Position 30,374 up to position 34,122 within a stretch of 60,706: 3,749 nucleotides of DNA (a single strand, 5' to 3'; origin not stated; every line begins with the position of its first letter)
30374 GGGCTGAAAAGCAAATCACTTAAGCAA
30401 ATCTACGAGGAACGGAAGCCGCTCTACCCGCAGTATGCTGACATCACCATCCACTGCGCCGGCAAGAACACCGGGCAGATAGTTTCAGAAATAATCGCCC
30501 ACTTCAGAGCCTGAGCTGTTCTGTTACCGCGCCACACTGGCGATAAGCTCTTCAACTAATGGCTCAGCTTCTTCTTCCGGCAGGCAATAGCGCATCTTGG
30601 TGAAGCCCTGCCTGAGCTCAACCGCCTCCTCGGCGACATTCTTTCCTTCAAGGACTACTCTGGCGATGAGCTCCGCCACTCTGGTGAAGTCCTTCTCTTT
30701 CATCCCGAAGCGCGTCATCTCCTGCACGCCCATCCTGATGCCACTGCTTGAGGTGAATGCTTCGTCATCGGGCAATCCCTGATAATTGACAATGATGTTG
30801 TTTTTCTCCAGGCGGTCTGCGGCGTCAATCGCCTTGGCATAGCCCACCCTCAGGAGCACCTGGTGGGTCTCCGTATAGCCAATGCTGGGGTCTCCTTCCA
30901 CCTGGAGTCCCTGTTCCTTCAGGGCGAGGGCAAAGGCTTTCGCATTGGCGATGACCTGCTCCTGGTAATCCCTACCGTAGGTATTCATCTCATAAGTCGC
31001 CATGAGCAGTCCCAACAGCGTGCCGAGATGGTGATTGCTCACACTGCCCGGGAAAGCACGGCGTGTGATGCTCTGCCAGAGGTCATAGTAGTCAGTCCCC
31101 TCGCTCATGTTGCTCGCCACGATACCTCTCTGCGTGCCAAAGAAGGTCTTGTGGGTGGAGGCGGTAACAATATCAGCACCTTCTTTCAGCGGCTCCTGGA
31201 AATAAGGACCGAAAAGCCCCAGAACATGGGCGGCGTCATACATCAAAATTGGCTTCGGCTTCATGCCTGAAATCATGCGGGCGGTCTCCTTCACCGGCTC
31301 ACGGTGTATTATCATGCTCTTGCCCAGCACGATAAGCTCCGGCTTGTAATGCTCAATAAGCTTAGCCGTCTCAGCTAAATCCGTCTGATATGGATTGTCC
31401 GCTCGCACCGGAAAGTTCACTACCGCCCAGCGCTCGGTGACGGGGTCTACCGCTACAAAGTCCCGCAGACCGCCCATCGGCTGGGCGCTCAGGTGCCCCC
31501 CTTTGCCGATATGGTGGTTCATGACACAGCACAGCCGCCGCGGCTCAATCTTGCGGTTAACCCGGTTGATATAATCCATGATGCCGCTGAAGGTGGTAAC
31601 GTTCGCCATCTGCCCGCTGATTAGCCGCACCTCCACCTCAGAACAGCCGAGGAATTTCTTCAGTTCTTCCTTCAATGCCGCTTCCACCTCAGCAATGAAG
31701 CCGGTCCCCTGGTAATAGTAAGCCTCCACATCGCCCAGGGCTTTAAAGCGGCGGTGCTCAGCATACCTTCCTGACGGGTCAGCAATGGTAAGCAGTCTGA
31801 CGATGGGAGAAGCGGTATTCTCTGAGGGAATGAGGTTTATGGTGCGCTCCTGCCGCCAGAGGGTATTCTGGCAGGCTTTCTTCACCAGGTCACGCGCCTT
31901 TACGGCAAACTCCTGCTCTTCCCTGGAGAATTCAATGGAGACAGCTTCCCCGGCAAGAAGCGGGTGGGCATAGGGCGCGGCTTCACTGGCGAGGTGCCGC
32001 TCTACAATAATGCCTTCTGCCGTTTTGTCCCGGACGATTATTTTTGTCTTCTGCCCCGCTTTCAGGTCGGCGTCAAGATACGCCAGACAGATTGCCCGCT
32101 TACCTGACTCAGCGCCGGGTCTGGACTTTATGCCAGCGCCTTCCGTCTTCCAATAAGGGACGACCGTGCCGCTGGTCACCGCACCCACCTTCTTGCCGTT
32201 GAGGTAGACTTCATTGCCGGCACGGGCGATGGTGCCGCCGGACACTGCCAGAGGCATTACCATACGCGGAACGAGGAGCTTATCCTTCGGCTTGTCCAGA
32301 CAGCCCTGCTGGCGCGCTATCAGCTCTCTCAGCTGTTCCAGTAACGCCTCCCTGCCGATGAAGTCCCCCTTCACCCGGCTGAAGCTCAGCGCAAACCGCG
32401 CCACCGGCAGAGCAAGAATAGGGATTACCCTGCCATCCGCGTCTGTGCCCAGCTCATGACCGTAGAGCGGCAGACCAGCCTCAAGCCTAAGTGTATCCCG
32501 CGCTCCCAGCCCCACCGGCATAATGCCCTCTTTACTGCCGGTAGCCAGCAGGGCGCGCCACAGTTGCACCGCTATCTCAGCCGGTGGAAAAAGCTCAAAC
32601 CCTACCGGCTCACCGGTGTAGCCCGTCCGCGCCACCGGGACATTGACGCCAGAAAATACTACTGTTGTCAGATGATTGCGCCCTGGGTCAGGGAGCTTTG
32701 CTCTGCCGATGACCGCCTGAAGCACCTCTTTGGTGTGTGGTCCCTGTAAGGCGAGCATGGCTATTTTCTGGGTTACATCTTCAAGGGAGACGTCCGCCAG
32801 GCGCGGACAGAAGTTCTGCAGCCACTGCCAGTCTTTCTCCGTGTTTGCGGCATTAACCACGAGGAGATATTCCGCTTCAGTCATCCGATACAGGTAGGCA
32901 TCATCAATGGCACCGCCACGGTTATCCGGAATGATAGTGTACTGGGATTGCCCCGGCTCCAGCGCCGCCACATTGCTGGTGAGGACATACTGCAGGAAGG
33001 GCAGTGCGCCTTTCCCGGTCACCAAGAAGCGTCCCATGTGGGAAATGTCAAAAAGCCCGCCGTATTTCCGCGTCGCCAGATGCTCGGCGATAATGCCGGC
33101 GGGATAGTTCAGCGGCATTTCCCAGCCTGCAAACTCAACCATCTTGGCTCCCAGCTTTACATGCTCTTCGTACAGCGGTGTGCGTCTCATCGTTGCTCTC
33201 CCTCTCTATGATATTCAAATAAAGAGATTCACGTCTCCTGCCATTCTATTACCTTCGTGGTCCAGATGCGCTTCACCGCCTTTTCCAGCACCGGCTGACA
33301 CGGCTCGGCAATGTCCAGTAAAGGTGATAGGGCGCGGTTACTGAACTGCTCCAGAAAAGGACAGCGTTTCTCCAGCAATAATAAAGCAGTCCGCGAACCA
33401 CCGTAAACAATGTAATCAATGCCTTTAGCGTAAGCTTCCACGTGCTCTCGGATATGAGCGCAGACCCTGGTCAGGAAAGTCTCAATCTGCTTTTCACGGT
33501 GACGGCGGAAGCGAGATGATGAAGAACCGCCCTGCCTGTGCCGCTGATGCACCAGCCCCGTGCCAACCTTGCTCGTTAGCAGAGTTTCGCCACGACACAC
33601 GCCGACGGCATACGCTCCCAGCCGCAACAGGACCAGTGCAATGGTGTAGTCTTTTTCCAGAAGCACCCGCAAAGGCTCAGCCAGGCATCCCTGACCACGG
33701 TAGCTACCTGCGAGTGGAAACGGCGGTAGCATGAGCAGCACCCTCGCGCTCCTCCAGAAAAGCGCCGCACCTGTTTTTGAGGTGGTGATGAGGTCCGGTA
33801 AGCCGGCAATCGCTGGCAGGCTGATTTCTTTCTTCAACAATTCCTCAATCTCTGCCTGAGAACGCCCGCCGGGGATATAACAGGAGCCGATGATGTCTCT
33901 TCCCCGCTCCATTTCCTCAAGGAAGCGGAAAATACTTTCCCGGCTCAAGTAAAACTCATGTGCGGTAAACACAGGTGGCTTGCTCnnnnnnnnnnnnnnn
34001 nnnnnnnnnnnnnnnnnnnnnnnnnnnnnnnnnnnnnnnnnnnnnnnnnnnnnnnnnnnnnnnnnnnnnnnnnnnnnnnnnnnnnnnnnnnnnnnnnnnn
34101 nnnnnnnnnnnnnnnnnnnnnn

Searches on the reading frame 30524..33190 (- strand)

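Call 78: search_protein_families(library=pfam, proteins=[window:30524-33190:-], max_evalue=0.0001)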
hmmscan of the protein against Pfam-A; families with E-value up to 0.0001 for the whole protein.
window:30524-33190:- (888 aa): 3 families
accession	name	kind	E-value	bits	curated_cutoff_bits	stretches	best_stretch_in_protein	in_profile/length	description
PF01571.26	GCV_T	-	6e-82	275.2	25.6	1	6-250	1-244/255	Aminomethyltransferase folate-binding domain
PF00464.25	SHMT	-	1.1e-36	126.8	27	1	436-842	8-399/399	Serine hydroxymethyltransferase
PF08669.17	GCV_T_C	-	2.2e-06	27.9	25.9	0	316-345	8-38/80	Glycine cleavage T-protein C-terminal barrel domain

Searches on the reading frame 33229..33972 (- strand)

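Call 13: search_protein_families(library=pfam, proteins=[window:33229-33972:-], max_evalue=0.01)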
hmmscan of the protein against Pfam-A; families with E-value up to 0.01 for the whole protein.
window:33229-33972:- (247 aa): 3 families
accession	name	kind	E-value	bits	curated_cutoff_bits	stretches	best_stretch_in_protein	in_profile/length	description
PF18859.6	acVLRF1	-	1.4e-27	96.9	27.1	1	110-241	2-129/130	Actinobacteria/chloroflexi VLRF1 release factor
PF18854.6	baeRF_family10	-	6.9e-11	43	27.1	1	100-203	5-110/143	Bacterial archaeo-eukaryotic release factor family 10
PF03464.20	eRF1_2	-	6.9e-07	30.1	27.1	1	111-193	2-85/133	eRF1 domain 2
